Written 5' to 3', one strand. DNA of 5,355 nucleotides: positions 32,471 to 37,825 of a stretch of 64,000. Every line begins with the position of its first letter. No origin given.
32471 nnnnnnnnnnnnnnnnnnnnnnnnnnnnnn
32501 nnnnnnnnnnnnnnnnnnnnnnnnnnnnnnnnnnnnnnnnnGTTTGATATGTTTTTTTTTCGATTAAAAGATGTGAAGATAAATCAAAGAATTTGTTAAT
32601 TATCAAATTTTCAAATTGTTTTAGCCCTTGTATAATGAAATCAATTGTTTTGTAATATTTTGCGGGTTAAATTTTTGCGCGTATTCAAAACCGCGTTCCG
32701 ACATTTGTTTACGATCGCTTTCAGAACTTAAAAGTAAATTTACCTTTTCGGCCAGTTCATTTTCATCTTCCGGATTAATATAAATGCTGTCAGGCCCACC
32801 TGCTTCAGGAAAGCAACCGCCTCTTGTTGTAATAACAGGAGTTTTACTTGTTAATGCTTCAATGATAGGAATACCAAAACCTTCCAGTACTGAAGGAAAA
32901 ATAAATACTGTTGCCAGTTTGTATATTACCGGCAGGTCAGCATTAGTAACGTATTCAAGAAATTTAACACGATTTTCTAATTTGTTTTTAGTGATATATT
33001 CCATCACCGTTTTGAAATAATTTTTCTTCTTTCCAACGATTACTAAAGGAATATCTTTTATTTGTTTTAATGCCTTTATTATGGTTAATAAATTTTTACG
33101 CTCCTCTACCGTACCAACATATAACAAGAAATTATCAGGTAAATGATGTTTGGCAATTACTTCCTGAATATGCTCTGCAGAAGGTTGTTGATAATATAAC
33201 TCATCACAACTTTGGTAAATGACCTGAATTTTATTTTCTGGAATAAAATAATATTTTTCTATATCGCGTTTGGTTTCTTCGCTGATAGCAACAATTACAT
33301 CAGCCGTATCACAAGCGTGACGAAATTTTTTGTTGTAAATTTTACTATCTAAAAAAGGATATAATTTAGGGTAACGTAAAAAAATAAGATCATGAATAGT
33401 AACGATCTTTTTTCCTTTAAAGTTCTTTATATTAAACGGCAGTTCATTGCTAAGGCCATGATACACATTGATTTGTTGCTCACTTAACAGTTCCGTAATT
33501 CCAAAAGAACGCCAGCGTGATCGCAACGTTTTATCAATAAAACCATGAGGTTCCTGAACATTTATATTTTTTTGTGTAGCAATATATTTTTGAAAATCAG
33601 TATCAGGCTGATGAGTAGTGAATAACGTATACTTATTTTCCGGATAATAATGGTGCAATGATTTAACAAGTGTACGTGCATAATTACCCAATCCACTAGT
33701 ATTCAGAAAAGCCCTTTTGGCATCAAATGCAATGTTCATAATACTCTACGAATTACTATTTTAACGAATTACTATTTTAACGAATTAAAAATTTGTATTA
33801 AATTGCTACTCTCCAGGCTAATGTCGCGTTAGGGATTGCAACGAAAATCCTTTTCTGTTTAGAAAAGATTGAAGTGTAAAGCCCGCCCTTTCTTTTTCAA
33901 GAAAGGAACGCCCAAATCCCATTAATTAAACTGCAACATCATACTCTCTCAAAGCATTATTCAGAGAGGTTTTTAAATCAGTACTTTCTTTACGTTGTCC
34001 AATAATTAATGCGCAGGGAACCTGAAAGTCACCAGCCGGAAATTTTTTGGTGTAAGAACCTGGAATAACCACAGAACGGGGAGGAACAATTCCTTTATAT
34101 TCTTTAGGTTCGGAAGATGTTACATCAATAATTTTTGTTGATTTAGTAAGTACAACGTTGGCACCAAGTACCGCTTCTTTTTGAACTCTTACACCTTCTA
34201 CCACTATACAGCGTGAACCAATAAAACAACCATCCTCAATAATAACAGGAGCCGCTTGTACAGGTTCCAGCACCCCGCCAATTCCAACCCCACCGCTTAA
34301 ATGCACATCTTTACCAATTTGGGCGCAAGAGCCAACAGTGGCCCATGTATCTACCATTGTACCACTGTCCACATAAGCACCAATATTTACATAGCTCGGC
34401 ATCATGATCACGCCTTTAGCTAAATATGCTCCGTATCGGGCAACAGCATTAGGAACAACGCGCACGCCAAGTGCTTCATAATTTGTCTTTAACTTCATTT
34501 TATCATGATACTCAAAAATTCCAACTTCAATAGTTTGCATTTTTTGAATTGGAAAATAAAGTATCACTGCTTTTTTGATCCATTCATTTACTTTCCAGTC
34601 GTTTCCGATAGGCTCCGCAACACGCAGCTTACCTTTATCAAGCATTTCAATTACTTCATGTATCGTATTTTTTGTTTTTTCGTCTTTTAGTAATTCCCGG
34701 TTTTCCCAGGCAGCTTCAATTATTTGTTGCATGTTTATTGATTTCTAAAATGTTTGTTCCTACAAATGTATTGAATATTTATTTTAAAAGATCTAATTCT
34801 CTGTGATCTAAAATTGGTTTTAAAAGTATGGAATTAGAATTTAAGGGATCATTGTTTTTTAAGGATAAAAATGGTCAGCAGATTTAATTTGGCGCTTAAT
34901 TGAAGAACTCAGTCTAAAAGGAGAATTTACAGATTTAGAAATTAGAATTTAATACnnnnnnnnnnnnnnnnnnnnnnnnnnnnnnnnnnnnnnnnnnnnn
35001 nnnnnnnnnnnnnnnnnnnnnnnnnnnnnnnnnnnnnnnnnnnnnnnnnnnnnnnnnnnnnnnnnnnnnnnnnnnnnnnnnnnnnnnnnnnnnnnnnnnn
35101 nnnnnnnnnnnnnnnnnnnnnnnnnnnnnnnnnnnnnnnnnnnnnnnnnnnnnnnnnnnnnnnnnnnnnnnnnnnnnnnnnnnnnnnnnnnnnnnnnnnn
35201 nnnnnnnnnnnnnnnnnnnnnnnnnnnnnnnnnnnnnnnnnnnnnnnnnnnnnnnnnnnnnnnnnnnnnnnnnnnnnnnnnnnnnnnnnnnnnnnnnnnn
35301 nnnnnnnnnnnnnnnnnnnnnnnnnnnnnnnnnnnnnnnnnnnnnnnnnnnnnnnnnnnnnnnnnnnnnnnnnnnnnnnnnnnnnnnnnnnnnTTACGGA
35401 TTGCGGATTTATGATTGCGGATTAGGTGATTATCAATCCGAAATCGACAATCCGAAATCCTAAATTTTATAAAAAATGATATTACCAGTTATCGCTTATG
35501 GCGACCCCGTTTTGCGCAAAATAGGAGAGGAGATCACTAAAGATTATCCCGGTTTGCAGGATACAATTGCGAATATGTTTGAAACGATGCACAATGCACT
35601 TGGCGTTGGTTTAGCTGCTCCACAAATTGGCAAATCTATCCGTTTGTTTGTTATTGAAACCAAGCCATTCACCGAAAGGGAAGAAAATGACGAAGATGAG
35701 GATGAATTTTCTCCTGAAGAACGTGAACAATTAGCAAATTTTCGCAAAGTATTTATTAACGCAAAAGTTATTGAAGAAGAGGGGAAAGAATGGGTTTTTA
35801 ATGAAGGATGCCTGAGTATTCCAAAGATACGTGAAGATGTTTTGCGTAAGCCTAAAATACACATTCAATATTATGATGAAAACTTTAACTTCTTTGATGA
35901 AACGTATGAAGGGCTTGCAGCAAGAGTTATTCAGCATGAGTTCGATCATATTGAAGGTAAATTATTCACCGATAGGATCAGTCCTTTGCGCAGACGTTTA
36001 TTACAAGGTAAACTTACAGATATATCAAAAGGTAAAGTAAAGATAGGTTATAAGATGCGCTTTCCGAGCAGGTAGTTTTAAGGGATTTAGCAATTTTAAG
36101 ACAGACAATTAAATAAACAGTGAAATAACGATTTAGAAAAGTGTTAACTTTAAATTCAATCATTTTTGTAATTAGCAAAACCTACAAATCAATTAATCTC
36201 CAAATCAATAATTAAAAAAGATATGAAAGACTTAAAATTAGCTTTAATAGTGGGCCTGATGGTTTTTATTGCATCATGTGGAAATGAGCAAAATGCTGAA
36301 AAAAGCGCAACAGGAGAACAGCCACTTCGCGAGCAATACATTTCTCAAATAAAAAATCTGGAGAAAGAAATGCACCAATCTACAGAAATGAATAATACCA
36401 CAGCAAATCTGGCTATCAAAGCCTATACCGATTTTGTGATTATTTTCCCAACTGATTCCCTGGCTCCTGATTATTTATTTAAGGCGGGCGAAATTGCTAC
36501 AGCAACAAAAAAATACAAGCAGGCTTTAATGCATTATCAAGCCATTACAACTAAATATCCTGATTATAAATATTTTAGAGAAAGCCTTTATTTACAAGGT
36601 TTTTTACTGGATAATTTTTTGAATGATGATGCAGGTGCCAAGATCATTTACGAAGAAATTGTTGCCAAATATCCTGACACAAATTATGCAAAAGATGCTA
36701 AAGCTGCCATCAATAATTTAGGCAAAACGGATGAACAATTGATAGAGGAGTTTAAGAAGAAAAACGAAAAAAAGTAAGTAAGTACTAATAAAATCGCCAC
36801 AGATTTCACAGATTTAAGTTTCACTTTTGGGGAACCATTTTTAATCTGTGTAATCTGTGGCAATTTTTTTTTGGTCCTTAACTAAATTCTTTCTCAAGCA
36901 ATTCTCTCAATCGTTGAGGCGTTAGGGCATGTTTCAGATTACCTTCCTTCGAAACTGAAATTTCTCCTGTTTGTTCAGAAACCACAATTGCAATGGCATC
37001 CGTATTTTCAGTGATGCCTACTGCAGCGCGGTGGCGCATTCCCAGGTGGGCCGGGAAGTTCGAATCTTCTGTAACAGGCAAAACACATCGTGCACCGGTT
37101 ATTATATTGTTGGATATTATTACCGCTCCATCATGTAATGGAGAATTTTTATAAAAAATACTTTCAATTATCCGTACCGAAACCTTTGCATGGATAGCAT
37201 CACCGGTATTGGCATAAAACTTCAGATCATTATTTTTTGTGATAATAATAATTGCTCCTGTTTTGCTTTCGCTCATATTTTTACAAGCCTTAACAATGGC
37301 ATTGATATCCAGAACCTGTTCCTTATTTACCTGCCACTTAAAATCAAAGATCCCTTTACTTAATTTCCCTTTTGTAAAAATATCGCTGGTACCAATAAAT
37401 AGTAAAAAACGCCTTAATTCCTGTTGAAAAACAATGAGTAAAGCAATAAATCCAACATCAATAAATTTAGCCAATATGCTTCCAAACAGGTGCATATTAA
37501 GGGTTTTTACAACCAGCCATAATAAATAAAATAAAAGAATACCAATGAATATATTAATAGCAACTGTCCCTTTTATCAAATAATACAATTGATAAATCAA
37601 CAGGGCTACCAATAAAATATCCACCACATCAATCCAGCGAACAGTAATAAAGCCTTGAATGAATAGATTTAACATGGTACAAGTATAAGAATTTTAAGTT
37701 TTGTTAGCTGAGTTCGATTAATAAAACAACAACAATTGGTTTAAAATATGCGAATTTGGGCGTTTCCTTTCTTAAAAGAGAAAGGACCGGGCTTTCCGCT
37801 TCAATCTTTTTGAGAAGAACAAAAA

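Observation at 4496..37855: Dispersed ~100-nt intergenic element with conserved linkers and covarying hairpins, five copies in 64 kb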

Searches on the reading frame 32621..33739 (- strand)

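Call 65: search_protein_families(library=pfam, proteins=[window:32621-33739:-], max_evalue=0.00001)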
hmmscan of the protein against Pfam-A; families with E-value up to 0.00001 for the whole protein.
window:32621-33739:- (372 aa): 4 families
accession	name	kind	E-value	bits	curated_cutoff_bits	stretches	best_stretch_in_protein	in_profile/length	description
PF00534.26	Glycos_transf_1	-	2.7e-33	115.4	26.4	1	200-351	13-170/172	Glycosyl transferases group 1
PF13692.12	Glyco_trans_1_4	-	1.7e-25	90.4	27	1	205-338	4-141/142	Glycosyl transferases group 1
PF13439.12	Glyco_transf_4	-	1.5e-13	51.6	28.5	1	15-176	2-164/170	Glycosyltransferase Family 4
PF13524.12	Glyco_trans_1_2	-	4.5e-06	27.1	25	1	220-365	5-141/144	Glycosyl transferase-like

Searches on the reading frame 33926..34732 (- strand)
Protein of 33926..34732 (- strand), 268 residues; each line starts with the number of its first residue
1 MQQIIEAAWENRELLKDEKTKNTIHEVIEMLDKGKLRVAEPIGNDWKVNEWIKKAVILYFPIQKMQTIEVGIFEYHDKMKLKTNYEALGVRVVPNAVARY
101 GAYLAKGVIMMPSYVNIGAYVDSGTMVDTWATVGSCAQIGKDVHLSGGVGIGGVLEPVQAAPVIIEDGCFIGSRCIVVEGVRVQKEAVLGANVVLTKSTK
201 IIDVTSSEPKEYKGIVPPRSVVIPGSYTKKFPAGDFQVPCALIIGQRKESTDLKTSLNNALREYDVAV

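Call 30: find_encoding_contigs(protein=window:33926-34732:-, flank=1200, max_places=10)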
Protein window:33926-34732:- (268 aa): 5 contigs read that carry it; 4 places shown.
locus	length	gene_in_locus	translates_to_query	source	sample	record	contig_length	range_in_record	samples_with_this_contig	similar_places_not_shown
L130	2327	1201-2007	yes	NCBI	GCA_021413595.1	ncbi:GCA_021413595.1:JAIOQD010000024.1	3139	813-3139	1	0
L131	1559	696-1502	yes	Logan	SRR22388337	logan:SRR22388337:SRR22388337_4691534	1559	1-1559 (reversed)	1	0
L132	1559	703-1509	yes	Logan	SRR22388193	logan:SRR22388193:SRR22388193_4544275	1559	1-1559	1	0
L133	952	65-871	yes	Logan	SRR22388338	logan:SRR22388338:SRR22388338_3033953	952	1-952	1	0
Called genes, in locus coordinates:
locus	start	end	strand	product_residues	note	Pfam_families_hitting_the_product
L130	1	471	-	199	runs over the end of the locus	PF01327:Pep_deformylase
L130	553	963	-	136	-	PF03652:RuvX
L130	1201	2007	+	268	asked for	PF14805:THDPS_N_2, PF00132:Hexapep (weak), PF14602:Hexapep_2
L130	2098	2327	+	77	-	?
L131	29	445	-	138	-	PF03652:RuvX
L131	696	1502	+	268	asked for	PF14805:THDPS_N_2, PF00132:Hexapep (weak), PF14602:Hexapep_2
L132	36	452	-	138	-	PF03652:RuvX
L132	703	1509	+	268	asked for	PF14805:THDPS_N_2, PF00132:Hexapep (weak), PF14602:Hexapep_2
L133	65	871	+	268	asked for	PF14805:THDPS_N_2, PF00132:Hexapep (weak), PF14602:Hexapep_2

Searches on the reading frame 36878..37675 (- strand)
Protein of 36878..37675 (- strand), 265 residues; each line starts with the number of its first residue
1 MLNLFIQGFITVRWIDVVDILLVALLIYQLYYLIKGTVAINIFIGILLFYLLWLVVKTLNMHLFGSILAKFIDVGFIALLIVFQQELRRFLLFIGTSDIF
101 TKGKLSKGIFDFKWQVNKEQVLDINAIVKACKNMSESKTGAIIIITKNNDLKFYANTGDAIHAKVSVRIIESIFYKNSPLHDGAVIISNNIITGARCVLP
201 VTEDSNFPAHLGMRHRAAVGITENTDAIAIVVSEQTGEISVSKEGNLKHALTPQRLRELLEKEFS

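Call 37: find_encoding_contigs(protein=window:36878-37675:-, flank=1000, max_places=10)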
Protein window:36878-37675:- (265 aa): 1 contig read that carries it; 1 place shown.
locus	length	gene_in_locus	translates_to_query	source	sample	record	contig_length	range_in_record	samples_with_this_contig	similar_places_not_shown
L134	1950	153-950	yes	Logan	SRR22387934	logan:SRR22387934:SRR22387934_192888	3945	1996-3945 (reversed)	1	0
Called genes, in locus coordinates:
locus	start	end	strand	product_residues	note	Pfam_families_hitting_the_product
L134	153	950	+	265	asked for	PF19293:CdaA_N, PF02457:DAC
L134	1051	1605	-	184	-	PF13174:TPR_6 (faint)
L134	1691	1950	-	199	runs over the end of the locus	PF01327:Pep_deformylase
